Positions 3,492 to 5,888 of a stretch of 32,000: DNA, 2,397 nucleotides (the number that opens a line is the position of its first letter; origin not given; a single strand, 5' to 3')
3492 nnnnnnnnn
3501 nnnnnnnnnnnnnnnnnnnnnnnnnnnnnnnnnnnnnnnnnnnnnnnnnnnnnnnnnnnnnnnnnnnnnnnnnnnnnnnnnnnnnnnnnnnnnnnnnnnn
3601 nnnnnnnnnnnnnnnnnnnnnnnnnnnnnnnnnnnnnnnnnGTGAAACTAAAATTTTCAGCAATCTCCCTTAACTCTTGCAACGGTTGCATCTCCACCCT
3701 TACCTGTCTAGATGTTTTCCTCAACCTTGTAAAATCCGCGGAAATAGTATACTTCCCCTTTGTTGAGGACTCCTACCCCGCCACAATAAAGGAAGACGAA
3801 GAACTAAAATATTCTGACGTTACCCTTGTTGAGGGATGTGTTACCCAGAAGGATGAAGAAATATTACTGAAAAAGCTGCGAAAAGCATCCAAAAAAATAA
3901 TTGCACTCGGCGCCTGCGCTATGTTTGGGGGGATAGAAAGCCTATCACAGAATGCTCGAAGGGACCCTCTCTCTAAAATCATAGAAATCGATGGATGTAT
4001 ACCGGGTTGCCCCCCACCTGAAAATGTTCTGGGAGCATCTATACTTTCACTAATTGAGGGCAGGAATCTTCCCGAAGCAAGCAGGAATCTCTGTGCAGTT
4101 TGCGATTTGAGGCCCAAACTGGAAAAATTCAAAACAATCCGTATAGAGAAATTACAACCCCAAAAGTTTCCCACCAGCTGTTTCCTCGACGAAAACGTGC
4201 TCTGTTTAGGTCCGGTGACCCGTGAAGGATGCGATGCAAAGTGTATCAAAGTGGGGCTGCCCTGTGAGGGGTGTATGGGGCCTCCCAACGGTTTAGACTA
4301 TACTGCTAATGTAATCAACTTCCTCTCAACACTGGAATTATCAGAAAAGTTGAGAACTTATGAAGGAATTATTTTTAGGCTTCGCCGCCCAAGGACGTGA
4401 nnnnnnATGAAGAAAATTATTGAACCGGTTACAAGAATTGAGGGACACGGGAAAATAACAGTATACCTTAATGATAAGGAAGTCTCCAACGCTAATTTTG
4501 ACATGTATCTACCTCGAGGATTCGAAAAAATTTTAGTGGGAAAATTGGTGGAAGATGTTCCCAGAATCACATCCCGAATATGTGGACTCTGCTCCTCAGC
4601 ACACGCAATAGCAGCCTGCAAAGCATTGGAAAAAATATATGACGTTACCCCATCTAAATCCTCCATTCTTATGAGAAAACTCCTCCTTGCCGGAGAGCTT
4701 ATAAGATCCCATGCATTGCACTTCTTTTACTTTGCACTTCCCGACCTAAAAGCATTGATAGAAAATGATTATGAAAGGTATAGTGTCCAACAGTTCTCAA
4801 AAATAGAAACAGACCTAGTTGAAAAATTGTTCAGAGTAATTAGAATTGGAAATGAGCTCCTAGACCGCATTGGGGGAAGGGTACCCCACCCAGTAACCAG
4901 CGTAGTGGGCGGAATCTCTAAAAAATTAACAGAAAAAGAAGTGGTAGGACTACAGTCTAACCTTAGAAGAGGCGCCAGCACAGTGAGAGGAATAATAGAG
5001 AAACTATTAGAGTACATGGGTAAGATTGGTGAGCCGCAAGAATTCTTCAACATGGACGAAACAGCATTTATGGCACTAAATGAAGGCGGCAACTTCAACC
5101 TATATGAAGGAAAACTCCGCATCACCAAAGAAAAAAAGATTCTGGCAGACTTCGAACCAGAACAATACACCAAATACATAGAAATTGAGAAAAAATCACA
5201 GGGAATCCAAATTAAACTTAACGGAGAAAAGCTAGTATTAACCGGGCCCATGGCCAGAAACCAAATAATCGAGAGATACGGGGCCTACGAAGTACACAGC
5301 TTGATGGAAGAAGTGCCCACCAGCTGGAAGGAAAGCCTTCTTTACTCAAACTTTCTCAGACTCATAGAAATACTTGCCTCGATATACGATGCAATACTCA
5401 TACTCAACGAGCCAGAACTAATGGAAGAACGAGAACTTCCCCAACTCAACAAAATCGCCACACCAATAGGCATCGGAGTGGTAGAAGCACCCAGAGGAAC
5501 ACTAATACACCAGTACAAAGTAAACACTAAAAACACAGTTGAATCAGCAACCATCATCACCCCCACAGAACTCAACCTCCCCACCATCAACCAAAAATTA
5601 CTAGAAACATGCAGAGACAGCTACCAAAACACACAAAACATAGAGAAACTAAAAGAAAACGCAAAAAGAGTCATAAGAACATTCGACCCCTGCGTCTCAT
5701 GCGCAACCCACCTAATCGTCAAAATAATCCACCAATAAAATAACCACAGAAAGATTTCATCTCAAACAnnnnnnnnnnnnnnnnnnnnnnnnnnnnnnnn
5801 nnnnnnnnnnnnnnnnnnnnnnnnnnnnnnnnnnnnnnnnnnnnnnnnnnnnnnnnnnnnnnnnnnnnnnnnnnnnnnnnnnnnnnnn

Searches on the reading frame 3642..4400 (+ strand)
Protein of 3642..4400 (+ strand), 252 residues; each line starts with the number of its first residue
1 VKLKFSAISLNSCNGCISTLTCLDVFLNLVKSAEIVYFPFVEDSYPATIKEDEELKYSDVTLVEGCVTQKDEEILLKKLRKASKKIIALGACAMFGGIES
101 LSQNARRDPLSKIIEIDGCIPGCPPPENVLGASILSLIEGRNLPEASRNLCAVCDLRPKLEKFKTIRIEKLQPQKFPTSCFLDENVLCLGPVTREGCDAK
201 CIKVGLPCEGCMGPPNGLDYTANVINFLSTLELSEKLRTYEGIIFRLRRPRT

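Call 5: search_protein_families(library=pfam, proteins=[window:3642-4400:+], max_evalue=0.01)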
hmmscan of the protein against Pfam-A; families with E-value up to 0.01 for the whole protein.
window:3642-4400:+ (252 aa): 1 family
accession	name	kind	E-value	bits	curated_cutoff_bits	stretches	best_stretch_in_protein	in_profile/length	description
PF01058.29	Oxidored_q6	-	1.1e-18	67.6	27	1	13-132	1-123/128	NADH ubiquinone oxidoreductase, 20 Kd subunit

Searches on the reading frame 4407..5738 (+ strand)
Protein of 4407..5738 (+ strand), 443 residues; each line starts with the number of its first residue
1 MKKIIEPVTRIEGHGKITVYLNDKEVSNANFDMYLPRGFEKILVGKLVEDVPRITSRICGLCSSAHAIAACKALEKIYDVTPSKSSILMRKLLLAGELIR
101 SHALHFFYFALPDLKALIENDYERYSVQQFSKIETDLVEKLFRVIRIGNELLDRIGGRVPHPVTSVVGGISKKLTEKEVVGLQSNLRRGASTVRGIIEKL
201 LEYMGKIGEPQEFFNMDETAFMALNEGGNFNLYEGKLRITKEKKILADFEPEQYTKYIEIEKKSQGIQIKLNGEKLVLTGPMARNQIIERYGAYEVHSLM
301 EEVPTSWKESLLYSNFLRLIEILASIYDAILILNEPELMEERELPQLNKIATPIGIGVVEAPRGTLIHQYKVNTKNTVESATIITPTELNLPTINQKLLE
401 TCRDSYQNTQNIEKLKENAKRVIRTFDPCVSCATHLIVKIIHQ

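Call 5: search_protein_families(library=pfam, proteins=[window:4407-5738:+], max_evalue=0.01)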
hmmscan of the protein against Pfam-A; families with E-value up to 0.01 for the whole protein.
window:4407-5738:+ (443 aa): 1 family
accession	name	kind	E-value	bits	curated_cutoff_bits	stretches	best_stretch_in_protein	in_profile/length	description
PF00374.24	NiFeSe_Hases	-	3.8e-29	102.5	25.8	2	37-109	1-73/508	Nickel-dependent hydrogenase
